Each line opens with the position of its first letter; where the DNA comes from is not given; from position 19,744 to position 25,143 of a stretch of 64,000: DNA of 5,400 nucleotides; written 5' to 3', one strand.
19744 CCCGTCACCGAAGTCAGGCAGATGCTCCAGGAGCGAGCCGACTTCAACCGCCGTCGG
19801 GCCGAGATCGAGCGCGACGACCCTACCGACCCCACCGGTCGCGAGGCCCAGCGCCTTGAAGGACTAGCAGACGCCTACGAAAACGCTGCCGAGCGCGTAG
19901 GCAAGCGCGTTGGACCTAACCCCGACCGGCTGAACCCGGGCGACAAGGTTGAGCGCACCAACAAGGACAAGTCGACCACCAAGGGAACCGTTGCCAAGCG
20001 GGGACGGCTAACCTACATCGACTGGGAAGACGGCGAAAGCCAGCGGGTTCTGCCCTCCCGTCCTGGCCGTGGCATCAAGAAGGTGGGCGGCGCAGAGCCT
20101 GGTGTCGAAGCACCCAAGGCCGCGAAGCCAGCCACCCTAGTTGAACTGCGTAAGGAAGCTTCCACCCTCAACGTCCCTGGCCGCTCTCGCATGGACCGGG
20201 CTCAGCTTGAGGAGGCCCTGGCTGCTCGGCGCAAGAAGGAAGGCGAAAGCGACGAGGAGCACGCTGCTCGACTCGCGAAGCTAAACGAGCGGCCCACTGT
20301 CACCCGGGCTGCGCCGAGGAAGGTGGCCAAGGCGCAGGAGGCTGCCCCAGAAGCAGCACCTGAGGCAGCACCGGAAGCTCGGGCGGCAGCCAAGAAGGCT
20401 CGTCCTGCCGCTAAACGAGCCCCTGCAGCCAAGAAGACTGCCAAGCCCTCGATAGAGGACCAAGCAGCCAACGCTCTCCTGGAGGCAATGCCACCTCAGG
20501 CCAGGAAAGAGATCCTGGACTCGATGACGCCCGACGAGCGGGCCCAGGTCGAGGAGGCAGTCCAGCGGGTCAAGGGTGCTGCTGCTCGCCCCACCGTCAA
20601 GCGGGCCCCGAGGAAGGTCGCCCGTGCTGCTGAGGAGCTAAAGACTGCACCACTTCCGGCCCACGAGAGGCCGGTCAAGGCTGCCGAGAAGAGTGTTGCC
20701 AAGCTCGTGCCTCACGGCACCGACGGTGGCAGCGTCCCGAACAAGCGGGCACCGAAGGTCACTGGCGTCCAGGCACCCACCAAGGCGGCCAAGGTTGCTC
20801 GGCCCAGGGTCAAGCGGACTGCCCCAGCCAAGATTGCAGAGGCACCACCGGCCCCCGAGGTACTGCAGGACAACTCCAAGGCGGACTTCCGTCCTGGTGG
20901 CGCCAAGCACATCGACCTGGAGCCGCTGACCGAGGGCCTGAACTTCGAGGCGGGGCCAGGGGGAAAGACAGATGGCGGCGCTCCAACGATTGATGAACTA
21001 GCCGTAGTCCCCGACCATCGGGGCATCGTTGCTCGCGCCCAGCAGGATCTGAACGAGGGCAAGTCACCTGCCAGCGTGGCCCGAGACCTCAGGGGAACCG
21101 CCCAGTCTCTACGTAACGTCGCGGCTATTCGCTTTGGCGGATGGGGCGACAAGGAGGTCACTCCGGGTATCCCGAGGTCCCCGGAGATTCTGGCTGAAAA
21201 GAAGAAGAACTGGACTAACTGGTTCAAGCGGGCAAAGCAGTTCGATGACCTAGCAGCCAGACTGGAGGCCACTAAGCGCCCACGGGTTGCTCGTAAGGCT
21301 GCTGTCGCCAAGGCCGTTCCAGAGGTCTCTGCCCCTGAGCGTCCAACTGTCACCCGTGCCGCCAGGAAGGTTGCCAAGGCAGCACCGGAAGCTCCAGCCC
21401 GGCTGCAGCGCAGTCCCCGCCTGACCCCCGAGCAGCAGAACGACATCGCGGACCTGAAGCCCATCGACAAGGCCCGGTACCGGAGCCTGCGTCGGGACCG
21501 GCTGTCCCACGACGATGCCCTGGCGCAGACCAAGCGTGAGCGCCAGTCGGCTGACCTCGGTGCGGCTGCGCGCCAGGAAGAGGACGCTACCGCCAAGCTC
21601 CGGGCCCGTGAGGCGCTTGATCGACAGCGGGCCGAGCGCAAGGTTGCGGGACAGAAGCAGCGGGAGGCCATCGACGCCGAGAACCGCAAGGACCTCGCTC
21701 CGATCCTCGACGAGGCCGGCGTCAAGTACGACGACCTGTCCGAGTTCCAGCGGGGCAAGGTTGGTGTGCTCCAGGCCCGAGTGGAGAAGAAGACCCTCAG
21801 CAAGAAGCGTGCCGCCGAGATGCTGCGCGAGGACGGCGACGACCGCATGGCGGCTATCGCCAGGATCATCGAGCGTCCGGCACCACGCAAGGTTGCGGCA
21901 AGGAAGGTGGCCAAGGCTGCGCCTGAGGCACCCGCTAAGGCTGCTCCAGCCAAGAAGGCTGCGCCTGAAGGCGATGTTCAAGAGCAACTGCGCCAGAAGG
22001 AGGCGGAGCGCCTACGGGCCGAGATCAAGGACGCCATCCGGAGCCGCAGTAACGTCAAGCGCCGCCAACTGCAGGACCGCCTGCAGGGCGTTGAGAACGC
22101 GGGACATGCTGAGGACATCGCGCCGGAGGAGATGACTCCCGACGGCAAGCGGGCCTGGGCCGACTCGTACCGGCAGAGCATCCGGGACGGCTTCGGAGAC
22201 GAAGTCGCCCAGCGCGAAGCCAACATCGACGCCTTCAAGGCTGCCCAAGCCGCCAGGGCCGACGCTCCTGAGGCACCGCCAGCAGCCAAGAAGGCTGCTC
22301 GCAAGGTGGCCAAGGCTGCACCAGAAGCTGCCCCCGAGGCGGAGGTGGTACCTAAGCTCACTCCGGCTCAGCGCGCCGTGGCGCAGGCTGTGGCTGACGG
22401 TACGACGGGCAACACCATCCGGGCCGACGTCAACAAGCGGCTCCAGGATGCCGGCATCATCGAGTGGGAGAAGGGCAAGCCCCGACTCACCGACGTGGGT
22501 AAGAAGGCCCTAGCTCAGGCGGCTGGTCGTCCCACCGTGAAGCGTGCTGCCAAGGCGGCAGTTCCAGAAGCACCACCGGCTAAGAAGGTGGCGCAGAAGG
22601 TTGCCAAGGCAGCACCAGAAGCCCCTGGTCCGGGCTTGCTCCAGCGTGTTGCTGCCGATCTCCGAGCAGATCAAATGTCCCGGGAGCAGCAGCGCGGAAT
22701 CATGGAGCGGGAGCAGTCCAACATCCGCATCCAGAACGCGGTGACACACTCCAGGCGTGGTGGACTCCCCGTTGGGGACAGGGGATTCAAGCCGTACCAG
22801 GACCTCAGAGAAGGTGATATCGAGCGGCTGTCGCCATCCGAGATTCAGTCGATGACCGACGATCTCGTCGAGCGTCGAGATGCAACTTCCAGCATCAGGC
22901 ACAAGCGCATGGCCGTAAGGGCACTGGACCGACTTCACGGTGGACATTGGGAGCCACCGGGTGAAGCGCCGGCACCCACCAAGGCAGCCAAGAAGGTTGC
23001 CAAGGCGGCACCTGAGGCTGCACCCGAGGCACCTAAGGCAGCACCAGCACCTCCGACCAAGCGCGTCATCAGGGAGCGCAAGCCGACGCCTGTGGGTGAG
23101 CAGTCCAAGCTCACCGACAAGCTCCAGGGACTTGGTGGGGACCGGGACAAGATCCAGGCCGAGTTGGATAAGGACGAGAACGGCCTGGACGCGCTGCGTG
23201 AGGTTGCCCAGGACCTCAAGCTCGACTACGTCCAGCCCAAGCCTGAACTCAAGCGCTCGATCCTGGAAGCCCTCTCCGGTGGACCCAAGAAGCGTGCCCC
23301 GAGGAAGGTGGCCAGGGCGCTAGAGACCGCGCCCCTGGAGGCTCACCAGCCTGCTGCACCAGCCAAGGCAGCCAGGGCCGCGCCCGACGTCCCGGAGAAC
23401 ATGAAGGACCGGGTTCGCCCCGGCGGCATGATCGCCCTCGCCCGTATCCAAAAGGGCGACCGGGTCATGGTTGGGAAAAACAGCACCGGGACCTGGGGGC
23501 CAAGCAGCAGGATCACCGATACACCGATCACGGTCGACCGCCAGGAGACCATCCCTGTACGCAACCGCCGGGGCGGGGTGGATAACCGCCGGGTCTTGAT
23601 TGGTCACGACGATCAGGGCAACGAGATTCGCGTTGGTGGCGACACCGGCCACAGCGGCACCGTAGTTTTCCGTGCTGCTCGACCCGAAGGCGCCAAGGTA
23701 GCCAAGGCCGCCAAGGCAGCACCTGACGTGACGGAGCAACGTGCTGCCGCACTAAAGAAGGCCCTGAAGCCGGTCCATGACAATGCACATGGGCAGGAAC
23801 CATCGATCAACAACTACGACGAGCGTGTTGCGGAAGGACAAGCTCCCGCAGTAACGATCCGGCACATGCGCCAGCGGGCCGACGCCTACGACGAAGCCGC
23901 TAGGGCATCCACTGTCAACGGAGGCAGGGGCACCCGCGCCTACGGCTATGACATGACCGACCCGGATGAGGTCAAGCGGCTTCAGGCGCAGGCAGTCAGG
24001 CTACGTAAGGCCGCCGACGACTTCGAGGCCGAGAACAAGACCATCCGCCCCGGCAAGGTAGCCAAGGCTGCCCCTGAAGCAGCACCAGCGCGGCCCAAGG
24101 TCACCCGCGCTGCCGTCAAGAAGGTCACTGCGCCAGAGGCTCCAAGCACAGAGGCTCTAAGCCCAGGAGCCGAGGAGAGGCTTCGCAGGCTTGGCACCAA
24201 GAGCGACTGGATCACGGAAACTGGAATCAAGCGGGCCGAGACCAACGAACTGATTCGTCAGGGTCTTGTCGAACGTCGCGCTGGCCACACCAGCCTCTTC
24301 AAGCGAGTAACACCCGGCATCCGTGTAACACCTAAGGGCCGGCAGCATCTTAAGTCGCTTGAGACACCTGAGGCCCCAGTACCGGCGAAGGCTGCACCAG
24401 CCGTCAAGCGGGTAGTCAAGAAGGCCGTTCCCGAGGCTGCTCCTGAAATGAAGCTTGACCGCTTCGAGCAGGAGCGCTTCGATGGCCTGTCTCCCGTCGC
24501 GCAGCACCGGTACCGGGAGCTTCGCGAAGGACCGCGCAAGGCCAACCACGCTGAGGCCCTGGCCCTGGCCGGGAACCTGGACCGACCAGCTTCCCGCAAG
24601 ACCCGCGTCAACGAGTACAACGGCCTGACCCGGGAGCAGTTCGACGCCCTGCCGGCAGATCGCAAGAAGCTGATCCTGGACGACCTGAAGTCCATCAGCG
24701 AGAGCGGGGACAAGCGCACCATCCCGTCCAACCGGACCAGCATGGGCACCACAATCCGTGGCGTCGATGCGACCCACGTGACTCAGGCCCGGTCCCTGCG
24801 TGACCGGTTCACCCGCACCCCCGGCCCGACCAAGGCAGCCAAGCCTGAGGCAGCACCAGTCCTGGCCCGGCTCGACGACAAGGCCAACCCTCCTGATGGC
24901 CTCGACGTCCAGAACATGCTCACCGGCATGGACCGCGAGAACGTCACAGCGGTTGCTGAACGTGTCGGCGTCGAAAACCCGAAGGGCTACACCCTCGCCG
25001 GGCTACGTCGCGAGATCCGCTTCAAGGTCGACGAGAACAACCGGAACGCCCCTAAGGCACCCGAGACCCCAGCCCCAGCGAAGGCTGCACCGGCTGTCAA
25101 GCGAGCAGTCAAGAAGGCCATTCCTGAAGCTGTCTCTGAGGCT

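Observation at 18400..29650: The ~4400-residue core is built from dozens of histone-H1/AlgP-like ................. repeats separated by charged coiled-coil spacers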

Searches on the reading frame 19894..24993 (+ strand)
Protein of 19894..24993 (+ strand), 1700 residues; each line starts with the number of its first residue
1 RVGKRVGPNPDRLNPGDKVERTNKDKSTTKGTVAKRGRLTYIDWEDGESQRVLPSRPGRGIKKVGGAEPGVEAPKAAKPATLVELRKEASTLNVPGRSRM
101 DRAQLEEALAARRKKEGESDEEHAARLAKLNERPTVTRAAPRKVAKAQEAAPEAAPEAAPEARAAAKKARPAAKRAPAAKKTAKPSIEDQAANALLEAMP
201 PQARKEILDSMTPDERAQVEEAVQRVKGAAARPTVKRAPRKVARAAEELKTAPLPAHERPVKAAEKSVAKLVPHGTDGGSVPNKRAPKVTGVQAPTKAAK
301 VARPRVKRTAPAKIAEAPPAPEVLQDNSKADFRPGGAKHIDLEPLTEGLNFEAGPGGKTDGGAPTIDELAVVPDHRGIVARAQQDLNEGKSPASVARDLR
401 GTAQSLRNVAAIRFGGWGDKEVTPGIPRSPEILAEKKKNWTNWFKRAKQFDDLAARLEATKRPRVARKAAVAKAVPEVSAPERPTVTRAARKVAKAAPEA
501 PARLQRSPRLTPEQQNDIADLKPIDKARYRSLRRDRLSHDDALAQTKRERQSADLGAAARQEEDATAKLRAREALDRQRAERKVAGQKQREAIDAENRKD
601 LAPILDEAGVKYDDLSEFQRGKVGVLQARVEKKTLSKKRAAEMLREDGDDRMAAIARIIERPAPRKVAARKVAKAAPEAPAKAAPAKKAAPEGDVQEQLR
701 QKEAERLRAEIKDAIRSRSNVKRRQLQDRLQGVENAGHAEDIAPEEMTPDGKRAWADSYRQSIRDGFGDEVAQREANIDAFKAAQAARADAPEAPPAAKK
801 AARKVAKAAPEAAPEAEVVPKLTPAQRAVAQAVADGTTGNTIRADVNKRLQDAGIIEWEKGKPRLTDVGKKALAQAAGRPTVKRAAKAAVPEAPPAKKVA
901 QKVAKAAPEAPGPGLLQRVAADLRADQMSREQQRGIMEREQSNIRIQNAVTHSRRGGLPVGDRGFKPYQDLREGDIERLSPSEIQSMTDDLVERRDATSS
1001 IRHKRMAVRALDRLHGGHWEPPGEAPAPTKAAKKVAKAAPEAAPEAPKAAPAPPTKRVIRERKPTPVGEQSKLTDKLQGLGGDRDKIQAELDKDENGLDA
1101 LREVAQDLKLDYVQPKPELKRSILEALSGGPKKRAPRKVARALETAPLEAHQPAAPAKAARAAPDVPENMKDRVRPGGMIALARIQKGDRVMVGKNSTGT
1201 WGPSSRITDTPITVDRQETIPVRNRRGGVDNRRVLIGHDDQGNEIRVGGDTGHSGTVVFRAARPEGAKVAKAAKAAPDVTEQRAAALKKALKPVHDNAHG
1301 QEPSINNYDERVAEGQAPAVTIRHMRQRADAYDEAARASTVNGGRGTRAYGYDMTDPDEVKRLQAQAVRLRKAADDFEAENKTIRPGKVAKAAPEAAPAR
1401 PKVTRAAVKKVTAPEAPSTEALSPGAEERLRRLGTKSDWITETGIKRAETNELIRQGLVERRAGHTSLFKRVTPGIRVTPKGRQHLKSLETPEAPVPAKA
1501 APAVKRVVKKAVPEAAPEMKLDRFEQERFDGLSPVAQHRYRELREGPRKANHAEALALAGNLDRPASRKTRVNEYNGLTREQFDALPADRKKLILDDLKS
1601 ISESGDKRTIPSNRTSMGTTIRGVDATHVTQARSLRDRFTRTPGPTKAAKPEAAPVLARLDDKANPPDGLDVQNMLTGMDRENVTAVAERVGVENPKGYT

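Call 7: search_protein_families(library=pfam, proteins=[window:19894-24993:+], max_evalue=0.1)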
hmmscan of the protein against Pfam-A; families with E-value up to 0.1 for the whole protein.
window:19894-24993:+ (1700 aa): 3 families
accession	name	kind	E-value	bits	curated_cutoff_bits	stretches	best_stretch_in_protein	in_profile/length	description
PF03448.22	MgtE_N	-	0.0036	18.3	25.9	1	192-222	66-96/102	MgtE intracellular N domain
PF07498.18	Rho_N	-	0.015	15.7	24.9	0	81-110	6-35/43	Rho termination factor, N-terminal domain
PF17221.8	COMMD1_N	-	0.043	14.6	23.4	0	98-129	60-91/102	COMMD1 N-terminal domain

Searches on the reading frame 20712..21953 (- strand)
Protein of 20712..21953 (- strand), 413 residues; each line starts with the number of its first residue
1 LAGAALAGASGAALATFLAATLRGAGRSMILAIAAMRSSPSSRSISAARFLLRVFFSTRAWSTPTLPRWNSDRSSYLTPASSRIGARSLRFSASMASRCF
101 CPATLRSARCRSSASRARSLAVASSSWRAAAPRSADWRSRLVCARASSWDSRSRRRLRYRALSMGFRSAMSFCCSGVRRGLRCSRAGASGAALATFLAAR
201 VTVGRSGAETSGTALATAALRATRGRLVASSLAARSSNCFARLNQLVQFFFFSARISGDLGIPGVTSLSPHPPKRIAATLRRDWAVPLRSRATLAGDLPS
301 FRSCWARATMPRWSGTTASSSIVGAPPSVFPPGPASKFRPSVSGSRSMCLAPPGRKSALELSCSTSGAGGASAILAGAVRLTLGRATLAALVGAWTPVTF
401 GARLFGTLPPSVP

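Call 106: search_protein_families(library=pfam, proteins=[window:20712-21953:-], max_evalue=0.01)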
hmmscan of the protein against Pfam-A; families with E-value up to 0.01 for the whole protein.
window:20712-21953:- (413 aa): 0 families

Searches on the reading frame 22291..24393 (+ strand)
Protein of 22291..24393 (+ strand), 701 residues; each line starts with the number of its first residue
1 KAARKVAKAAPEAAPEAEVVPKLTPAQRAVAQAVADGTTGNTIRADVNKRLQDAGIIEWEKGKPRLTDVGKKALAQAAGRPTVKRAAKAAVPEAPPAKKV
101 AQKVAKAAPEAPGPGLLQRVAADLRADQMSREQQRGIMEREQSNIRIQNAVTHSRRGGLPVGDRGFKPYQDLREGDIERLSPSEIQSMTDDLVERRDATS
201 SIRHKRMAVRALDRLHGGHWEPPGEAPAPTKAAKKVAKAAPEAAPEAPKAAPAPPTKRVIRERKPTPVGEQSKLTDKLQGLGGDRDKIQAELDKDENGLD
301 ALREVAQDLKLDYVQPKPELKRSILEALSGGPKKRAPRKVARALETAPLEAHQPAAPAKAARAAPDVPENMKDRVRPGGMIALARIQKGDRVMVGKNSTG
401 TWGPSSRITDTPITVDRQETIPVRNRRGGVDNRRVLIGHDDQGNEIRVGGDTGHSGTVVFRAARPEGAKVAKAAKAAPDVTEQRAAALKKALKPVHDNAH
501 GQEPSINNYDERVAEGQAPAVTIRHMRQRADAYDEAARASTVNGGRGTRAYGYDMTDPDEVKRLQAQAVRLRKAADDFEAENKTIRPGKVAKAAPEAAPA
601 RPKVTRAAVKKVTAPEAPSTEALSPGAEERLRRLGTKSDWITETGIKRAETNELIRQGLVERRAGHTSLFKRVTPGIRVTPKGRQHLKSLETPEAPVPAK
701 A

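Call 84: predict_structure(alignment_id=A2)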
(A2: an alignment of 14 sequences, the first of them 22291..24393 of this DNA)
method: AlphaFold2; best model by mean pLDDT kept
length: 701 residues; sequences in the alignment: 14
mean_pLDDT: 70.0   pTM: 0.36
mean pLDDT of the five models: 70.0, 69.1, 66.7, 66.5, 65.7
residues with pLDDT >= 90: 223; 70-90: 175; 50-70: 85; < 50: 218
segments of 3 or more residues with pLDDT < 50: 1-4, 6-15, 80-109, 225-229, 233-240, 242-244, 246-253, 255-262, 335-347, 349-353, 358-368, 469-476, 589-650, 660-692, 699-701
pLDDT, mean of each block of 10 residues (from residue 1): 46 57 90 85 79 94 93 84 37 41 46 75 91 90 90 71 76 92 92 90 91 91 56 47 45 44 65 92 93 89 94 92 93 47 39 42 44 66 92 91 90 95 84 93 91 79 67 51 86 79 65 77 91 88 60 85 92 94 72 38 37 36 38 37 41 54 35 34 37 46 43
secondary structure, 60 per line:
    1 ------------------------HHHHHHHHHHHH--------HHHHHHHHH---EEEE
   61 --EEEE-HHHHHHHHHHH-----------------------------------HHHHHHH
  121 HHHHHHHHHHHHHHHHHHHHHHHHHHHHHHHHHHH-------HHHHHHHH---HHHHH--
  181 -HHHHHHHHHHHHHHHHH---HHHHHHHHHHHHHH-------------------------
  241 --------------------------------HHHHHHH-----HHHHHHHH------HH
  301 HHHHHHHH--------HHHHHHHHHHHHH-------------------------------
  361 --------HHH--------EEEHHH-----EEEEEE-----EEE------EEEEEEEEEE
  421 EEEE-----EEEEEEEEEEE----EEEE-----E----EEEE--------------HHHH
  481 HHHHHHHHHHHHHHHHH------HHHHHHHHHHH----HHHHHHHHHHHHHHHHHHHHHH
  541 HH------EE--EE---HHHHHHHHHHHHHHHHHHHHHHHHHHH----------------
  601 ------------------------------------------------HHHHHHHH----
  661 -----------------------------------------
elements in order (helices of 4 or more, strands of 3 or more residues): H25-36 H45-53 E57-60 E63-66 H68-78 H114-155 H163-170 H174-178 H182-198 H202-215 H273-279 H285-292 H299-308 H317-329 E380-382 E391-396 E402-404 E411-424 E430-440 E445-448 E459-462 H477-497 H504-514 H519-542 H558-584 H649-656

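Call 88: fold_search(model_id=the predicted structure, library=pdb)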
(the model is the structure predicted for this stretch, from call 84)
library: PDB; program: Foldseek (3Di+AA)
matches with E <= 10: 322; with E <= 0.001: 0
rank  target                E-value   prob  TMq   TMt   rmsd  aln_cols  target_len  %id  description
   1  8zah_B                2.7e-01  0.16  0.07  0.17  20.2       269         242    7  Crystal structure of the channel protein CorA from Campylobacter jejuni (released 2024-06-19)
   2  8zak_A                3.0e-01  0.33  0.09  0.21  20.6       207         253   12  Crystal structure of the channel protein CorA from Campylobacter jejuni in complex with Ni2+ (released 2024-06-19)
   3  9ki1_u                3.0e-01  0.15  0.07  0.11  25.1       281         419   12  Baseplate structure of Escherichia phage Mu (released 2025-02-12)
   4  8zak_B                3.3e-01  0.16  0.08  0.18  21.0       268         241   10  Crystal structure of the channel protein CorA from Campylobacter jejuni in complex with Ni2+ (released 2024-06-19)
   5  5n77_E                3.6e-01  0.13  0.06  0.13  22.2       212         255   10  Crystal structure of the cytosolic domain of the CorA magnesium channel from Escherichia coli in complex with magnesiu (released 2017-07-12)
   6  5xjq_2                3.9e-01  0.35  0.07  0.18  25.8       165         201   16  Crystal Structure of the Gemin2-binding domain of SMN, Gemin2 in Complex with SmD1(1-82)/D2/F/E/G from Human (released 2018-07-04)
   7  5xjl_2                3.9e-01  0.28  0.07  0.18  25.0       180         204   17  Crystal Structure of the Gemin2-binding domain of SMN, Gemin2 in Complex with SmD1/D2/F/E/G from Human (released 2018-05-02)
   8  8zah_A                4.6e-01  0.25  0.09  0.21  20.6       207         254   12  Crystal structure of the channel protein CorA from Campylobacter jejuni (released 2024-06-19)
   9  5cwj                  5.3e-01  0.57  0.09  0.31  17.8       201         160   11  Crystal structure of de novo designed helical repeat protein DHR49 (released 2015-12-16)
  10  8so5_I                5.3e-01  0.38  0.04  0.05  11.2        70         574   16  Crystal structure of the engineered quorum quenching acylase MacQ variant M1 - acylated form (released 2024-04-03)
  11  8q72_E                5.3e-01  0.06  0.07  0.09  41.2       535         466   11  E. coli plasmid-borne JetABCD(E248A) core in a cleavage-competent state (released 2024-01-31)
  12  7z0l_B                5.5e-01  0.09  0.07  0.10  18.7       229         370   10  IL-27 signalling complex (released 2022-07-27)
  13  1yg2                  7.3e-01  0.44  0.08  0.29  20.3       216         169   11  Structure of the Vibrio cholerae virulence activator AphA (released 2005-01-11)
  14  5y8t_B                7.3e-01  0.28  0.06  0.22  22.2       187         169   14  Crystal structure of Bacillus subtilis PadR in complex with p-coumaric acid (released 2017-11-29)
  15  5x12                  7.7e-01  0.38  0.08  0.27  21.9       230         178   13  Crystal structure of Bacillus subtilis PadR (released 2017-11-22)
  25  4bth_B                1.2e+00  0.15  0.05  0.06  14.2       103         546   12  The LeuA146Trp,PheB24Tyr Double Mutant of the Quorum Quenching N-acyl Homoserine Lactone Acylase PvdQ Has an Altered S (released 2014-01-22)
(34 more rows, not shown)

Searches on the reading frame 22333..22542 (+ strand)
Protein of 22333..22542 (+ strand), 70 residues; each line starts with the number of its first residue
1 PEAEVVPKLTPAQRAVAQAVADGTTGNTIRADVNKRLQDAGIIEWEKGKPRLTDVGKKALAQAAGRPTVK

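Call 75: search_protein_families(library=pfam, proteins=[window:22333-22542:+], max_evalue=10)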
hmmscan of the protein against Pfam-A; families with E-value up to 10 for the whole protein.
window:22333-22542:+ (70 aa): 2 families
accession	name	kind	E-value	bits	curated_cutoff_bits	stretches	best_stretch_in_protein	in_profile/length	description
PF01726.22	LexA_DNA_bind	-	0.077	13.2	23.7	1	11-51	26-64/65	LexA DNA binding domain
PF08714.17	Fae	-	0.082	13.3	27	1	10-33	77-100/159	Formaldehyde-activating enzyme (Fae)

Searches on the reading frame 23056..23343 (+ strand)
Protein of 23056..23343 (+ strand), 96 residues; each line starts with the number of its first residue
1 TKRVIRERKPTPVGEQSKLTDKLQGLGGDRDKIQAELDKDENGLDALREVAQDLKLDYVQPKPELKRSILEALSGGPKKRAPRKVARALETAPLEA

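Call 75: search_protein_families(library=pfam, proteins=[window:23056-23343:+], max_evalue=10)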
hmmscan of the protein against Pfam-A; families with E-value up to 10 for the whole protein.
window:23056-23343:+ (96 aa): 2 families
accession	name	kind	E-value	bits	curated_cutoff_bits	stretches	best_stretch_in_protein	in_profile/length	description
PF13747.11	DUF4164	-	0.029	15.2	27.2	1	14-53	32-71/89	Domain of unknown function (DUF4164)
PF18953.6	SAP_new25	-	0.053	13.6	26.3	1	47-84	13-50/51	SAP domain-containing new25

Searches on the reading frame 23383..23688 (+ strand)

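Call 75: search_protein_families(library=pfam, proteins=[window:23383-23688:+], max_evalue=10)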
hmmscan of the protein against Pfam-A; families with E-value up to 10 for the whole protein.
window:23383-23688:+ (102 aa): 1 family
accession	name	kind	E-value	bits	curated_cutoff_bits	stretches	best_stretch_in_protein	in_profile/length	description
PF07591.16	PT-HINT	-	0.064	13.9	27.7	1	15-74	7-63/137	Pretoxin HINT domain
